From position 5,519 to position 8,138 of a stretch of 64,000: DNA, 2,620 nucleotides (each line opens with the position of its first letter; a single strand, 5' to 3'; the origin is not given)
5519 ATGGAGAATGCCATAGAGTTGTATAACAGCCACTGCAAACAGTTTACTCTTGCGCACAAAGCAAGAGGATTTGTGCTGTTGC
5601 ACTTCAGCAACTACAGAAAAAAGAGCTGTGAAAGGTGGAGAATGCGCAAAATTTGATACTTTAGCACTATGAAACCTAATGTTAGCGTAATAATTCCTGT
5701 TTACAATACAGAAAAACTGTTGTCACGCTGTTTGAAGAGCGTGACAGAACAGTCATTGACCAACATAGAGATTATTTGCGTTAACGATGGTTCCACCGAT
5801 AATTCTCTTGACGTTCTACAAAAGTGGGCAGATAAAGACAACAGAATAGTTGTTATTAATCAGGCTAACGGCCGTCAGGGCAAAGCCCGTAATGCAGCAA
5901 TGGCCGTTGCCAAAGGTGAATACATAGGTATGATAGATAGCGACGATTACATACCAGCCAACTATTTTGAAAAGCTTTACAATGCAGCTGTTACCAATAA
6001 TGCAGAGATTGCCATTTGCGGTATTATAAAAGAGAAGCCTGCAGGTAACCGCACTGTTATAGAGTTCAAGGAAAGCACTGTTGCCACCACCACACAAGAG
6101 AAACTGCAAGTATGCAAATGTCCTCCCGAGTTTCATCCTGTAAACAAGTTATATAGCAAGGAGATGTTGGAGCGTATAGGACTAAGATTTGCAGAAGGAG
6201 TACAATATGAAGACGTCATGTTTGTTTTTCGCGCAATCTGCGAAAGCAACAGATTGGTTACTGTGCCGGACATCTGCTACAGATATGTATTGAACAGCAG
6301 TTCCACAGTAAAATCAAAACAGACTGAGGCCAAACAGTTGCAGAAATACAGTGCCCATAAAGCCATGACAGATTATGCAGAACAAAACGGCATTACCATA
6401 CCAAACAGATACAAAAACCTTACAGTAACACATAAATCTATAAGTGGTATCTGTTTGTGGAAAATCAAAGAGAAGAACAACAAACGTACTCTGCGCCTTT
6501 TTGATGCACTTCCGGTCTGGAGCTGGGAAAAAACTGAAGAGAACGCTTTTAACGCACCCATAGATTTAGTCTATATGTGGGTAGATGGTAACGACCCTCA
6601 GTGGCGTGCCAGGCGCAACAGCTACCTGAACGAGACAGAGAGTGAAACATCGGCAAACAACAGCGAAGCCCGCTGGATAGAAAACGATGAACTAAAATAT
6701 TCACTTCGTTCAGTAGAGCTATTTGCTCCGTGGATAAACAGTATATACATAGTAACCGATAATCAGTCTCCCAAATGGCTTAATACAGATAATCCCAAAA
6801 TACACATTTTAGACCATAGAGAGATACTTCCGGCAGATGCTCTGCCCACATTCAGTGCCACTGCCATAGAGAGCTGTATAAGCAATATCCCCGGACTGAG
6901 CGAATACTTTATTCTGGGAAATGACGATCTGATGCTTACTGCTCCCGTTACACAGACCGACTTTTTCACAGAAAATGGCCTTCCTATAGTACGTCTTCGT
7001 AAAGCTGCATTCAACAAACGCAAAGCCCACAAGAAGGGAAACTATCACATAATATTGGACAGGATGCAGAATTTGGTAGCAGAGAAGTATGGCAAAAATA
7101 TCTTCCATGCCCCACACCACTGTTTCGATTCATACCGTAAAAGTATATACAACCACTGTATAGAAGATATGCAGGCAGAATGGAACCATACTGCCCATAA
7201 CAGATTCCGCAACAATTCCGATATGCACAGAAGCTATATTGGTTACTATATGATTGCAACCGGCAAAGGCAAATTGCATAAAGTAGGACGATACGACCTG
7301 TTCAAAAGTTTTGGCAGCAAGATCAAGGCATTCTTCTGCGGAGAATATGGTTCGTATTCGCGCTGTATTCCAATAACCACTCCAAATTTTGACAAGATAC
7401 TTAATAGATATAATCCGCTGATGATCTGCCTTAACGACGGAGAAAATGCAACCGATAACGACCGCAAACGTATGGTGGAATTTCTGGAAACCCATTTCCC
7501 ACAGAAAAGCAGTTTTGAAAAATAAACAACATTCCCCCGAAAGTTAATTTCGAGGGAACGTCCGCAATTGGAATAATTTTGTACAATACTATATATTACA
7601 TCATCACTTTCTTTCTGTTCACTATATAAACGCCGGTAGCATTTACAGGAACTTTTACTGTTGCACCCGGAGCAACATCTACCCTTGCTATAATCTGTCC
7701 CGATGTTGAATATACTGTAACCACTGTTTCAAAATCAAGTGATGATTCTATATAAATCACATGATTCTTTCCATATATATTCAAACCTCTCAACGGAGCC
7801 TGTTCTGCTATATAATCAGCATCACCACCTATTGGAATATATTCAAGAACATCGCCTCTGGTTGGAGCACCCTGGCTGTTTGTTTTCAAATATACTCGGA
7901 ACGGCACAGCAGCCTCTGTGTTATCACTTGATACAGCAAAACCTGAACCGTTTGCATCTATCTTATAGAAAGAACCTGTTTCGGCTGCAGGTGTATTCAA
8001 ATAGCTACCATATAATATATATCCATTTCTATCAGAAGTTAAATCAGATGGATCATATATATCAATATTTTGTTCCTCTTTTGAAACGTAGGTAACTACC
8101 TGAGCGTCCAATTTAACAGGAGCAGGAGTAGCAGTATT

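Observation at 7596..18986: Giant protein combines a YGGG beta-helix repeat region, a long non-repetitive region and a T9SS CTD, giving mixed secretion logic within one operon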

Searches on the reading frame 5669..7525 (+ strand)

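Call 17: search_protein_families(library=pfam, proteins=[window:5669-7525:+], max_evalue=0.001)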
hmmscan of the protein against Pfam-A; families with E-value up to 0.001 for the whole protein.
window:5669-7525:+ (618 aa): 7 families
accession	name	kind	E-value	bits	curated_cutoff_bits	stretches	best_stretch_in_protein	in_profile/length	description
PF11380.13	Stealth_CR2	-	2.6e-40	137.4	39.4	1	335-439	1-106/108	Stealth protein CR2, conserved region 2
PF00535.33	Glycos_transf_2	-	6.1e-37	127.6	23.3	1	6-170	1-167/168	Glycosyl transferase family 2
PF13641.12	Glyco_tranf_2_3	-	1.5e-12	48.5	27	1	3-124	1-126/230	Glycosyltransferase like family 2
PF10111.15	Glyco_tranf_2_2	-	5.1e-12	46.3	27.3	1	6-148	1-152/276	Glycosyltransferase like family 2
PF17101.10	Stealth_CR1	-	2.8e-11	43.4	27.2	1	297-322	2-27/29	Stealth protein CR1, conserved region 1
PF17103.10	Stealth_CR4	-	2.4e-08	34.2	27.4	1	575-618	1-45/55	Stealth protein CR4, conserved region 4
PF13704.12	Glyco_tranf_2_4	-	0.00044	21.1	27.5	0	33-95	20-84/98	Glycosyl transferase family 2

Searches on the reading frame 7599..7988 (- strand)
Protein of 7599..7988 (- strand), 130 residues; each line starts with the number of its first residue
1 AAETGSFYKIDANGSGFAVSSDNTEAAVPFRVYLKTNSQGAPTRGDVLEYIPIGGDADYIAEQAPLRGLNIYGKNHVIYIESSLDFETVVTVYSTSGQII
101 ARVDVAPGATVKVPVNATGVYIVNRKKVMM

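Call 26: search_protein_families(library=ncbifam, alignment_id=A2, max_evalue=0.01)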
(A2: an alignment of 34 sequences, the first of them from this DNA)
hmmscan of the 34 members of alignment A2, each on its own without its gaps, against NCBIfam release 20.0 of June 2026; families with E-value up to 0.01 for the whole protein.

A. member 1, seq(130 aa): 2 families
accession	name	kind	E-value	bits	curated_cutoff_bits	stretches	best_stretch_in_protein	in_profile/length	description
TIGR04183.1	Por_Secre_tail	domain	0.0003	20.7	23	1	78-124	11-57/72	T9SS type A sorting domain-containing protein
NF052644.1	T9SS_DNase_Rie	equivalog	0.006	16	260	1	75-124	187-236/251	T9SS-dependent surface endonuclease, AS87_RS02955 family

B. families by the number of members that match (of 34 scanned): 3 families
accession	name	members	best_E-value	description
TIGR04183.1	Por_Secre_tail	27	1.8e-07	T9SS type A sorting domain-containing protein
NF052644.1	T9SS_DNase_Rie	8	0.00017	T9SS-dependent surface endonuclease, AS87_RS02955 family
TIGR00334.1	5S_RNA_mat_M5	1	0.0057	ribonuclease M5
